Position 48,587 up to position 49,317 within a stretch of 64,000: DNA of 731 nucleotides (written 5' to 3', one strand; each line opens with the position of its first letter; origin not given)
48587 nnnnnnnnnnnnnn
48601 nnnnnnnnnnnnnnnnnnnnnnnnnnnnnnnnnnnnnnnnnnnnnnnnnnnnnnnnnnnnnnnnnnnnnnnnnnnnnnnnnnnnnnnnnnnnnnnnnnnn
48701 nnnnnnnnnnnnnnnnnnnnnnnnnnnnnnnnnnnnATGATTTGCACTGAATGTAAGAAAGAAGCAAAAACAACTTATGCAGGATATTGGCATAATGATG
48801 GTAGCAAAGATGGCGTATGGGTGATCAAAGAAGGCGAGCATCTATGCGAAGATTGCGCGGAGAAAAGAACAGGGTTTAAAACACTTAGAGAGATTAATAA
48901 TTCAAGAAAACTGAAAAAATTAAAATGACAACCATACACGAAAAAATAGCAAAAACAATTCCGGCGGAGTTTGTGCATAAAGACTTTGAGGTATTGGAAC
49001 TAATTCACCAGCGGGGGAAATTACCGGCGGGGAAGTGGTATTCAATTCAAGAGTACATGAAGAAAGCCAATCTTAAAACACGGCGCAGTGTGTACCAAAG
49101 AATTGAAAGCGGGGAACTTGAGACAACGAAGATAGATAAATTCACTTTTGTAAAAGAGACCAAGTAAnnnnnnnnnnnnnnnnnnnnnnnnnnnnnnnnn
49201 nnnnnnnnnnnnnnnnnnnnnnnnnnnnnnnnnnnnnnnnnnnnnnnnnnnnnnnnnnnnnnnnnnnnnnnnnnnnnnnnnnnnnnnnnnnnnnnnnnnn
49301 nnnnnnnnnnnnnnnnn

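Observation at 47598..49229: Autonomous four-gene cassette with its own sigma70 promoter, 22-bp palindromic operator and terminators, inserted between the head and tail modules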

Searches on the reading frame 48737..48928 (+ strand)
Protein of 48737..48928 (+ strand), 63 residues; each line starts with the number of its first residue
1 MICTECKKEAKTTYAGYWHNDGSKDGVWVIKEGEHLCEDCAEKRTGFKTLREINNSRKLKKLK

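Call 7: search_protein_families(library=pfam, proteins=[window:48737-48928:+], max_evalue=1)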
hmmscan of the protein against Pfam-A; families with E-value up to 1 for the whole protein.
window:48737-48928:+ (63 aa): 6 families
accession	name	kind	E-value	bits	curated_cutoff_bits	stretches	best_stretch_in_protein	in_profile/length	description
PF14471.11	DUF4428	-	0.00084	19.6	27.8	1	30-61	17-47/51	Domain of unknown function (DUF4428)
PF10764.14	Gin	-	0.0082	16.6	27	0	24-43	9-26/45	Inhibitor of sigma-G Gin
PF18912.6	DZR_2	-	0.061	13.6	27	0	30-43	17-30/56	Double zinc ribbon domain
PF23550.1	zf_Tbcl_Rhp7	-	0.086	12.8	27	0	31-43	24-36/39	DNA repair protein rhp7 treble clef domain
PF14260.11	zf-C4pol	-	0.23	12.2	28.9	0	3-58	1-33/70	C4-type zinc-finger of DNA polymerase delta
PF07503.17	zf-HYPF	-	0.72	10.2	23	0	2-12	1-11/34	HypF finger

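Call 8: search_protein_families(library=phrogs, proteins=[window:48737-48928:+], max_evalue=0.1)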
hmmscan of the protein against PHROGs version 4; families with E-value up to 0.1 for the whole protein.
window:48737-48928:+ (63 aa): 1 family
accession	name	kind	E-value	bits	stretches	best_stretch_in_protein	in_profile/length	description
phrog_16538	-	unknown function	0.00093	20.1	1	3-48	23-64/123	-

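Call 55: search_protein_families(library=ncbifam, proteins=[window:48737-48928:+], max_evalue=1)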
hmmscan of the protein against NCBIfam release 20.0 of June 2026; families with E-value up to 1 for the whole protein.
window:48737-48928:+ (63 aa): 1 family
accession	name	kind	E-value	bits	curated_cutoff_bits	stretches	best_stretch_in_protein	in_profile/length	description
NF053706.1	PrRKinActvMcsABac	equivalog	0.04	13.7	210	1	1-54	1-46/182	protein-arginine kinase activator protein McsA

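Call 56: search_protein_families(library=padloc, proteins=[window:48737-48928:+], max_evalue=1)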
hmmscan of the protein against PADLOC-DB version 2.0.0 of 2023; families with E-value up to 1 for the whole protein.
window:48737-48928:+ (63 aa): 0 families

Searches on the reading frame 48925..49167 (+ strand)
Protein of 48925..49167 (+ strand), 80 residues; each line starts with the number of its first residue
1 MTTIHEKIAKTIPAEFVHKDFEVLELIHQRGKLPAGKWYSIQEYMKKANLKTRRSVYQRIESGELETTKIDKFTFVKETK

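Call 7: search_protein_families(library=pfam, proteins=[window:48925-49167:+], max_evalue=1)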
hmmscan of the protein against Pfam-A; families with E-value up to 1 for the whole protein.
window:48925-49167:+ (80 aa): 0 families

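Call 8: search_protein_families(library=phrogs, proteins=[window:48925-49167:+], max_evalue=0.1)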
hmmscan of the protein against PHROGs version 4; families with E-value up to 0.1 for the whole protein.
window:48925-49167:+ (80 aa): 0 families

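Call 24: find_related_loci(query=window:48925-49167:+, collection=viral_contigs, flank=6000)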
Query window:48925-49167:+ (80 aa) in viral_contigs; peptide patterns used: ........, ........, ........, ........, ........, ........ (x = any residue, [..] = any of these).
46 stretches matched a pattern; 2 encode a relative of the query (tblastn E <= 1e-3); 2 distinct loci.
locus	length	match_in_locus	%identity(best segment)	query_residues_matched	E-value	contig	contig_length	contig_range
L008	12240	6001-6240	100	1-80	5e-52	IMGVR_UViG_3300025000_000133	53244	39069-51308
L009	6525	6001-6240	100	1-80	5e-52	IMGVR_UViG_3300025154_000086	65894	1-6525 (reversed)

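Call 26: find_homologous_proteins(query=window:48925-49167:+, max_evalue=0.01)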
Query window:48925-49167:+ (80 aa): 4 proteins with E <= 0.01 among 4 candidates.
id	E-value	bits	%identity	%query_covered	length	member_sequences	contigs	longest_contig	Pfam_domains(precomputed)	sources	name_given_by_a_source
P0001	6.0e-41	155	93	100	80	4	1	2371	-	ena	-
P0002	2.8e-39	150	89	99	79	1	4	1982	-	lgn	-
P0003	8.6e-38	145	86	98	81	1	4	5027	-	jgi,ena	-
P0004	3.7e-32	127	82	98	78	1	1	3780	-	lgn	-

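Call 27: find_encoding_contigs(protein=P0003, flank=6000, max_places=4)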
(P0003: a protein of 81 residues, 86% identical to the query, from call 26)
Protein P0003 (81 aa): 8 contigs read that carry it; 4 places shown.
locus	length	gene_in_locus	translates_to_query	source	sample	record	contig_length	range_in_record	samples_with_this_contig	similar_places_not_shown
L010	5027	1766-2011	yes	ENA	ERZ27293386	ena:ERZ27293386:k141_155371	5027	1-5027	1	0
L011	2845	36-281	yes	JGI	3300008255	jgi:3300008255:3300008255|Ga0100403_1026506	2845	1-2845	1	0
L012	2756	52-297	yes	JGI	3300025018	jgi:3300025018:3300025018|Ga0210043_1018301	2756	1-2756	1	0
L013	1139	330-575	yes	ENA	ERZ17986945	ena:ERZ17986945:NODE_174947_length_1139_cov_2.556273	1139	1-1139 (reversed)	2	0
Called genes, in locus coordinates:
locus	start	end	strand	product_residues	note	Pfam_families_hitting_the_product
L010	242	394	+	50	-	-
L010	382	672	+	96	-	-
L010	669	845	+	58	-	-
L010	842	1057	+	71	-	-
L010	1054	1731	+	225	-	-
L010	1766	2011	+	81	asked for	-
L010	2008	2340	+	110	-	-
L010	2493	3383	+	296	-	-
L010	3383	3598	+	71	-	-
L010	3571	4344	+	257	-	PF01471:PG_binding_1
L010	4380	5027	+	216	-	?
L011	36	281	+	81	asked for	-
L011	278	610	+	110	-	-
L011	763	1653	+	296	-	-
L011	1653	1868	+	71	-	-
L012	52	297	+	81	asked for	-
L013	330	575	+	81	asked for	-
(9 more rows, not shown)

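Call 28: find_encoding_contigs(protein=P0004, flank=6000, max_places=4)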
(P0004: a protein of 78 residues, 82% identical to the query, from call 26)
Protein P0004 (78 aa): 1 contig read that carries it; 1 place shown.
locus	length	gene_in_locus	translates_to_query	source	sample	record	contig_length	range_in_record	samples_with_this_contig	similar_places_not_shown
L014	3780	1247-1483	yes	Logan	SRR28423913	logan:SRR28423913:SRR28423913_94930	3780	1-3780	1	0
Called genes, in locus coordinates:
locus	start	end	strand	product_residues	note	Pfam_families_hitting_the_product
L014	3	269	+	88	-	?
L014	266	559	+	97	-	-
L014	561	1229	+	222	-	-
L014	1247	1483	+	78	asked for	-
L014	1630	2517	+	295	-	-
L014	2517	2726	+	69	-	-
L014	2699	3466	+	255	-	PF01471:PG_binding_1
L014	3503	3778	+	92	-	?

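Call 29: find_encoding_contigs(protein=P0001, flank=6000, max_places=4)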
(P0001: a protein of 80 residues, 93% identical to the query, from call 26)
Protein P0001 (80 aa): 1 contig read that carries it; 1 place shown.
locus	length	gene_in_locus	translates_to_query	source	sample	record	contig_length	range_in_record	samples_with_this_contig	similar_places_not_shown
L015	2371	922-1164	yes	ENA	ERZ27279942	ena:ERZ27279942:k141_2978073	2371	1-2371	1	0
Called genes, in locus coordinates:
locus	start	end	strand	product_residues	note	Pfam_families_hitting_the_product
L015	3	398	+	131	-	?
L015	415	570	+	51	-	-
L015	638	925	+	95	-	-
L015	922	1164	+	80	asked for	-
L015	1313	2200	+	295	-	-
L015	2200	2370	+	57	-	?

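Call 30: find_encoding_contigs(protein=P0002, flank=6000, max_places=4)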
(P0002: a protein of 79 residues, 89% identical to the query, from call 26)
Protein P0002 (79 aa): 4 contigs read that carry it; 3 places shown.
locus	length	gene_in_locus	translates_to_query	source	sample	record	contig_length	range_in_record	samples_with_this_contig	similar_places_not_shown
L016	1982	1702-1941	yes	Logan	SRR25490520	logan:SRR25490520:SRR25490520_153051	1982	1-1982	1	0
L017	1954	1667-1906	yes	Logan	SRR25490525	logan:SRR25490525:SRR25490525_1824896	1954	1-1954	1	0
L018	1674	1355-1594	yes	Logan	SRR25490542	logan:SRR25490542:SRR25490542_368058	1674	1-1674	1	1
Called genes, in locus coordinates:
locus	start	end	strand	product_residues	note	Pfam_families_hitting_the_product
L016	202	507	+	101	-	-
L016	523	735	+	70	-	-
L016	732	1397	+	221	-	-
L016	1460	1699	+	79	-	-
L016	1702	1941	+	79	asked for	-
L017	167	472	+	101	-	-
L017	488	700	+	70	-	-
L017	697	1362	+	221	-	-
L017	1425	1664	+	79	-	-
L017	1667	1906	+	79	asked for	-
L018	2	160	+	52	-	?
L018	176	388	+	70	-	-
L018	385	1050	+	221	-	-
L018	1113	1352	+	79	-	-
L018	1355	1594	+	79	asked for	-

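Call 44: search_solved_structures(query=window:48925-49167:+, max_evalue=10, show_alignments=2)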
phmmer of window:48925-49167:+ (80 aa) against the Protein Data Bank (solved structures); distinct sequences matched with E-value up to 10: 3.
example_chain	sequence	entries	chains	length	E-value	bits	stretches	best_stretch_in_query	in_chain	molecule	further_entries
1y74_A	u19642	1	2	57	0.93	13.5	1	17-60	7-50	lin 7 homolog b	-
7udl_A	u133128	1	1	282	5.6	11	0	42-70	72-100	Designed helical repeat protein (DHR) RPB_PLP1_R6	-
7udm_A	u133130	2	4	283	5.7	11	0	42-70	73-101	Designed helical repeat protein (DHR) RPB_PLP1_R6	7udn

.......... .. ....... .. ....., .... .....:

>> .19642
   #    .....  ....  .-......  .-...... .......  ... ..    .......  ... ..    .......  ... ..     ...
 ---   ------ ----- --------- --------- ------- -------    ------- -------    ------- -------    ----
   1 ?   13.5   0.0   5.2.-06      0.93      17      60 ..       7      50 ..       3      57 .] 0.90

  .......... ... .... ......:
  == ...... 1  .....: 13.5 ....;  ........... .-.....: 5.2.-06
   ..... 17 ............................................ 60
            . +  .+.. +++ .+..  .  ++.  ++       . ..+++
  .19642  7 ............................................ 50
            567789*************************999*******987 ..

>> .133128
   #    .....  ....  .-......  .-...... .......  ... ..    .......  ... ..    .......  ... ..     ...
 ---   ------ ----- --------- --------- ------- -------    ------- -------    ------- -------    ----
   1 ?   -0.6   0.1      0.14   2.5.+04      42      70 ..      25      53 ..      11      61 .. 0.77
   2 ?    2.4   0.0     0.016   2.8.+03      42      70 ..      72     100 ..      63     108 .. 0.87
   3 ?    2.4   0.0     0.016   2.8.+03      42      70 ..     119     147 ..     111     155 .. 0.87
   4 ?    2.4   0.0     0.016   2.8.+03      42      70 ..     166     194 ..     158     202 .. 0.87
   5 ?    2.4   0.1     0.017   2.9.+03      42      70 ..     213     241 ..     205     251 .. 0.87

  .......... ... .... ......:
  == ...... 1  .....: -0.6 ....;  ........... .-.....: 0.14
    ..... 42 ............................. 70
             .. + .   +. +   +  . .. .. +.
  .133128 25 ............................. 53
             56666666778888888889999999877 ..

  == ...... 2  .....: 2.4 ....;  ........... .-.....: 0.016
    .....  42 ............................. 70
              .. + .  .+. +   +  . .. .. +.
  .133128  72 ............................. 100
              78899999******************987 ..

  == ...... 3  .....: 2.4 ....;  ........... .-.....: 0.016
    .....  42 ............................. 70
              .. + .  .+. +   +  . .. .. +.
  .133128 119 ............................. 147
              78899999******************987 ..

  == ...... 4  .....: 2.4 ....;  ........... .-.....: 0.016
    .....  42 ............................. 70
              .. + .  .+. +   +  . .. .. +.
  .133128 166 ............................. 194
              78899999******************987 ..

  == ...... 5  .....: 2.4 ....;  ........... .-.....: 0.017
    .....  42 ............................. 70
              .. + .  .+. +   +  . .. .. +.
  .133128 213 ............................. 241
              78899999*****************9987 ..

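Call 55: search_protein_families(library=ncbifam, proteins=[window:48925-49167:+], max_evalue=1)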
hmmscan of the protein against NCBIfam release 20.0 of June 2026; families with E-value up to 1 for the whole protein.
window:48925-49167:+ (80 aa): 0 families

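Call 56: search_protein_families(library=padloc, proteins=[window:48925-49167:+], max_evalue=1)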
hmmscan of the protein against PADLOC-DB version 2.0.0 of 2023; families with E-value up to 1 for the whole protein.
window:48925-49167:+ (80 aa): 0 families

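Call 58: predict_structure(alignment_id=A3)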
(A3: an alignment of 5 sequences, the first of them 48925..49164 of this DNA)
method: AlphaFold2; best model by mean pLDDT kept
length: 80 residues; sequences in the alignment: 5
mean_pLDDT: 76.4   pTM: 0.56
mean pLDDT of the five models: 76.4, 73.7, 69.8, 69.9, 66.5
residues with pLDDT >= 90: 8; 70-90: 47; 50-70: 23; < 50: 2
segments of 3 or more residues with pLDDT < 50: none
pLDDT, mean of each block of 10 residues (from residue 1): 55 54 71 83 88 88 88 84
secondary structure, 60 per line:
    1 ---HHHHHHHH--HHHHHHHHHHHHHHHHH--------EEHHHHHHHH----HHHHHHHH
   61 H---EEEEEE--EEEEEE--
elements in order: H4-11 H14-30 H41-48 H53-61 E65-70 E73-78

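Call 61: fold_search(model_id=the predicted structure, library=pdb)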
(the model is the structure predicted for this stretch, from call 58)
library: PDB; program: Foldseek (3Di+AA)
matches with E <= 10: 604; with E <= 0.001: 0
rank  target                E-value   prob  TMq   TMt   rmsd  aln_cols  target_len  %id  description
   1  2mh2_MODEL_1_A        7.6e-02  0.87  0.40  0.48   8.1        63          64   14  Structural insights into the DNA recognition and protein interaction domains reveal fundamental homologous DNA (released 2014-04-16)
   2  3zcn_A                9.3e-02  0.94  0.39  0.10   3.0        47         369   28  Fic protein from SHEWANELLA ONEIDENSIS in complex with ATP (released 2013-06-19)
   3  3zec_A                1.6e-01  0.87  0.39  0.10   2.9        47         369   28  Fic protein from SHEWANELLA ONEIDENSIS (E73G mutant) in complex with AMPPNP (released 2013-06-19)
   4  8gbc_MODEL_1_A        1.7e-01  0.82  0.41  0.50   9.0        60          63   15  Homo sapiens Zalpha mutant - N173S (released 2023-03-22)
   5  3f22_B                2.5e-01  0.75  0.40  0.49   8.4        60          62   13  Crystal structure of Zalpha in complex with d(CGTACG) (released 2008-12-30)
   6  5zuo_C                2.5e-01  0.51  0.37  0.43  10.4        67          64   13  Crystal Structure of BZ junction in diverse sequence (released 2018-08-29)
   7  3jth_A                2.8e-01  0.87  0.41  0.36   2.4        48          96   17  Crystal structure of a transcriptional regulator HlyU from Vibrio vulnificus CMCP6 (released 2010-03-16)
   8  2gxb_A                2.8e-01  0.60  0.39  0.48  10.4        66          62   15  Crystal Structure of The Za Domain bound to Z-RNA (released 2007-05-01)
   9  4lb5_B                3.0e-01  0.87  0.41  0.50   2.4        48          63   19  Crystal structure of PKZ Zalpha in complex with ds(CG)6 (hexagonal form) (released 2013-09-18)
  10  6o8k                  3.0e-01  0.85  0.41  0.36   2.4        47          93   13  Crystal Structure of apo and reduced Sulfide-responsive transcriptional repressor (SqrR) from Rhodobacter capsulatus. (released 2020-04-01)
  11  4k2e_A                3.0e-01  0.84  0.41  0.35   2.6        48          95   14  HlyU from Vibrio cholerae N16961 (released 2014-04-30)
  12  6j0e_A                3.0e-01  0.44  0.40  0.28  13.6        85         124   14  Structures of two ArsR As(III)-responsive repressors: implications for the mechanism of derepression (released 2019-07-03)
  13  3irr_A                3.0e-01  0.41  0.35  0.41  10.6        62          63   14  Crystal Structure of a Z-Z junction (with HEPES intercalating) (released 2010-05-19)
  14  2gxb_B                3.2e-01  0.54  0.37  0.44   8.5        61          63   11  Crystal Structure of The Za Domain bound to Z-RNA (released 2007-05-01)
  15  4j2n_C                3.7e-01  0.96  0.45  0.62   3.8        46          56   17  Crystal Structure of mycobacteriophage Pukovnik Xis (released 2013-10-23)
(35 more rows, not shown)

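Call 71: search_protein_families(library=pfam, proteins=[L010:382-669:+, L010:842-1054:+, L010:2008-2337:+, L015:638-922:+, L016:202-504:+, L016:1460-1696:+], max_evalue=0.1)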
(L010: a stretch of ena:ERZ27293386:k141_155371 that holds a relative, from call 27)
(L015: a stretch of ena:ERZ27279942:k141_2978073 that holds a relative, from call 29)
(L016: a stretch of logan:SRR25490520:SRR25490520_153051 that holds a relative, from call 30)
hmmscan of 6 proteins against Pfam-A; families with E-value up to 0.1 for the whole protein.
L010:382-669:+ (96 aa): 2 families
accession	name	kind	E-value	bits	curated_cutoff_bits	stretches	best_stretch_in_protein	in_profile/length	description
PF21698.3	Spo16_C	-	0.028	14.6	27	0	75-92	14-31/43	Spo16 protein, C-terminal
PF22227.1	DNA_pol3_gamma_R_C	-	0.083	13.9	26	0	4-46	20-60/84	DNA polymerase III gamma subunit-related, C-terminal domain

L010:842-1054:+ (71 aa): 0 families

L010:2008-2337:+ (110 aa): 0 families

L015:638-922:+ (95 aa): 0 families

L016:202-504:+ (101 aa): 0 families

L016:1460-1696:+ (79 aa): 1 family
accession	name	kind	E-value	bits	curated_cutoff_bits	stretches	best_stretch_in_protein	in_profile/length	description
PF25037.1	VPS13_C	-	0.027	14.8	21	1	28-72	27-67/114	Intermembrane lipid transfer protein VPS13, C-terminal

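Call 93: search_protein_representatives(alignment_id=A3)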
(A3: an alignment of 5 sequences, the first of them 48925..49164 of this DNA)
Query: 5 sequences, 80 profile positions. Proteins with E-value up to 0.001 (for the whole library): 13; up to 1e-10: 4; up to 1e-30: 1. The best 13 are listed.
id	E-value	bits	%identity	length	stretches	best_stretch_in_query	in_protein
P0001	9.9e-49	179.4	-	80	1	1-80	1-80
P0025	8.8e-17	77.1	-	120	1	3-78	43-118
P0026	1.2e-16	76.6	-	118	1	11-79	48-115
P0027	3.8e-12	62.2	-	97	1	5-79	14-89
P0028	1.1e-06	44.7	-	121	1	4-80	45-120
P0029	1.1e-05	41.5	-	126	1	14-79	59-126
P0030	1.5e-05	41.1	-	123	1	29-79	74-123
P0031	3.1e-05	40.1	-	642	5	31-62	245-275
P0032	1.6e-04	37.8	-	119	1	4-79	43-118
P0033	2.1e-04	37.4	-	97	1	5-79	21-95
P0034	2.9e-04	36.9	-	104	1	24-78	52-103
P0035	3.3e-04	36.8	-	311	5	17-40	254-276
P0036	8.2e-04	35.5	-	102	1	26-73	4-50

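Call 95: find_encoding_contigs(protein=P0025, flank=4000, max_places=3)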
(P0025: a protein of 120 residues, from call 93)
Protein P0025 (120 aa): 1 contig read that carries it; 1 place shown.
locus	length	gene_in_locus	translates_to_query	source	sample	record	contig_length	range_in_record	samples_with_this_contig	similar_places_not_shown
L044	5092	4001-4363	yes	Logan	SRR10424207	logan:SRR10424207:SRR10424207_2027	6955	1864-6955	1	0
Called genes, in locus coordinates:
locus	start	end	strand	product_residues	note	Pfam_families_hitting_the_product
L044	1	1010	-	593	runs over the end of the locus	PF04586:Peptidase_S78, PF05065:Phage_capsid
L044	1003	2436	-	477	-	PF05136:Phage_portal_2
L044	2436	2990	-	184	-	-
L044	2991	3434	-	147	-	-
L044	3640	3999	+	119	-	-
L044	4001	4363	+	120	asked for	-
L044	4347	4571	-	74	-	-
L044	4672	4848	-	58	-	-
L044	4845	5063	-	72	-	-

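Call 97: find_encoding_contigs(protein=P0026, flank=4000, max_places=3)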
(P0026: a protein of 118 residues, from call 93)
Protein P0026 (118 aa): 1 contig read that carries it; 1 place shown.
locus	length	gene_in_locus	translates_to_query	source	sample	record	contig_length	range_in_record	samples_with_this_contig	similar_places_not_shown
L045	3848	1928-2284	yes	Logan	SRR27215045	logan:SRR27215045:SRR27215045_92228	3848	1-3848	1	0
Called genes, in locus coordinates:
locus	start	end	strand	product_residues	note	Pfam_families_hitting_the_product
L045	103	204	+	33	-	-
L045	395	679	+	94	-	-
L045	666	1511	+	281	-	-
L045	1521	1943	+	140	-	PF27247:MJ1673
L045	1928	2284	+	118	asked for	-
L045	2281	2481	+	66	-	-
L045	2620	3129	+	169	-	-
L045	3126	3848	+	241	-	?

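Call 98: find_encoding_contigs(protein=P0027, flank=4000, max_places=3)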
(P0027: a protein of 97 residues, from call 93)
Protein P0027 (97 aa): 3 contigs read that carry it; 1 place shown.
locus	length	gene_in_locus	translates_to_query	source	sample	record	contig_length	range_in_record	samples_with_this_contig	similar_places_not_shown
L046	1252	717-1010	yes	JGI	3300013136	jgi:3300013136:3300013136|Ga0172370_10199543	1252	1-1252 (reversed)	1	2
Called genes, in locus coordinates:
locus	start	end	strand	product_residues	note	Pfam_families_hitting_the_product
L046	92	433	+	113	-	-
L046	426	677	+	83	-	-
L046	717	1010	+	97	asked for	-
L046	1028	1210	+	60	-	-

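Call 102: find_encoding_contigs(protein=P0028, flank=4000, max_places=3)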
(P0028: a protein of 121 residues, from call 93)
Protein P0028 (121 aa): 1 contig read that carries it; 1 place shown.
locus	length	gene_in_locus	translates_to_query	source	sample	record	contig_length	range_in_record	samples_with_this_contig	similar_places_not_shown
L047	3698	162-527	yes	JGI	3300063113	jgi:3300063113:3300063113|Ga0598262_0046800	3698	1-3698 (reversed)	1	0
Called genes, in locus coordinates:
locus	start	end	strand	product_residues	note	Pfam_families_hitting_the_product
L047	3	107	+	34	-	?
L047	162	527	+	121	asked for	PF12728:HTH_17 (weak)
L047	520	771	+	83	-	-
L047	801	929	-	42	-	-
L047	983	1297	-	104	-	-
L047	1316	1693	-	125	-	PF01381:HTH_3 (weak)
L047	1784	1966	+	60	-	PF01381:HTH_3 (weak)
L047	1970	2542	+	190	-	-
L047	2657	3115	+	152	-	PF06892:Phage_CP76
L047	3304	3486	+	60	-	-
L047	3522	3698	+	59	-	?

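Call 103: find_encoding_contigs(protein=P0030, flank=4000, max_places=3)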
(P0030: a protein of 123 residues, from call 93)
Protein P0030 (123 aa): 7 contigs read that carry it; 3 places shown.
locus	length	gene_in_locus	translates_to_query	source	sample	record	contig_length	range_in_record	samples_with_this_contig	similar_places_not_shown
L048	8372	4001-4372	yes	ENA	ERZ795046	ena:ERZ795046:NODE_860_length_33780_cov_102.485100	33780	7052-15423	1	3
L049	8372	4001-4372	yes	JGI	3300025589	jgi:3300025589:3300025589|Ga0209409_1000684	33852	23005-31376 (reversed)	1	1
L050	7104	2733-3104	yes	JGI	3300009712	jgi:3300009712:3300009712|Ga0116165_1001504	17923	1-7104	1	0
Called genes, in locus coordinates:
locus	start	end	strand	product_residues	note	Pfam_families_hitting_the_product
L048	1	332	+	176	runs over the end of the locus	-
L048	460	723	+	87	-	-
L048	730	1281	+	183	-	-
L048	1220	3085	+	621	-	PF05876:GpA_ATPase, PF20454:GpA_nuclease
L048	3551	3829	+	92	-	-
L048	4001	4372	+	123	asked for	PF12728:HTH_17 (weak)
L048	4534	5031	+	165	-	-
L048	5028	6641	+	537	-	PF05136:Phage_portal_2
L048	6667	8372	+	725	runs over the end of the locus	PF05065:Phage_capsid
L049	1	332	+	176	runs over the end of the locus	-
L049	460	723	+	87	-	-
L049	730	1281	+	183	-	-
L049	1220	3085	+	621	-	PF05876:GpA_ATPase, PF20454:GpA_nuclease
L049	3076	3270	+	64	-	-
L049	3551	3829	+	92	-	-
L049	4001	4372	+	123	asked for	PF12728:HTH_17 (weak)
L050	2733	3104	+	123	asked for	PF12728:HTH_17 (weak)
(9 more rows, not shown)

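Call 121: search_protein_families(library=pfam, proteins=[L044:3640-3996:+, L044:4001-4360:+, L045:1928-2281:+, L046:717-1007:+], max_evalue=0.05)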
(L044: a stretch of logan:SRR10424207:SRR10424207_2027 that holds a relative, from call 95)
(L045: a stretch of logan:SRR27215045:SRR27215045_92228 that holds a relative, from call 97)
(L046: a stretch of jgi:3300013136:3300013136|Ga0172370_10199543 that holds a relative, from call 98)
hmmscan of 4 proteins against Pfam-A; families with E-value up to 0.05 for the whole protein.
L044:3640-3996:+ (119 aa): 1 family
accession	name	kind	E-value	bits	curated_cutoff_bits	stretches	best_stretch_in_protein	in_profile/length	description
PF10711.15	DUF2513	-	0.025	15.3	29.6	1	7-95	4-87/100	Hypothetical protein (DUF2513)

L044:4001-4360:+ (120 aa): 1 family
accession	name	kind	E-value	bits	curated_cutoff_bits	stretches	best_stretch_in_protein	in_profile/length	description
PF07125.16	DUF1378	-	0.026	15.2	25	0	11-40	20-49/59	Protein of unknown function (DUF1378)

L045:1928-2281:+ (118 aa): 1 family
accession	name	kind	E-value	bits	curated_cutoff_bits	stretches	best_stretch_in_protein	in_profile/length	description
PF12728.13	HTH_17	-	1.8e-05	25.3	27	1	75-117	1-43/51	Helix-turn-helix domain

L046:717-1007:+ (97 aa): 2 families
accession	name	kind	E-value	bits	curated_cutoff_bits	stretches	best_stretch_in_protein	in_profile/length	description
PF05796.17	Chordopox_G2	-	0.029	14.2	25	0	66-95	86-115/215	Chordopoxvirus protein G2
PF22883.1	Consortin_N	-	0.033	14.6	27.7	0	23-42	21-40/52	Consortin, N-terminal domain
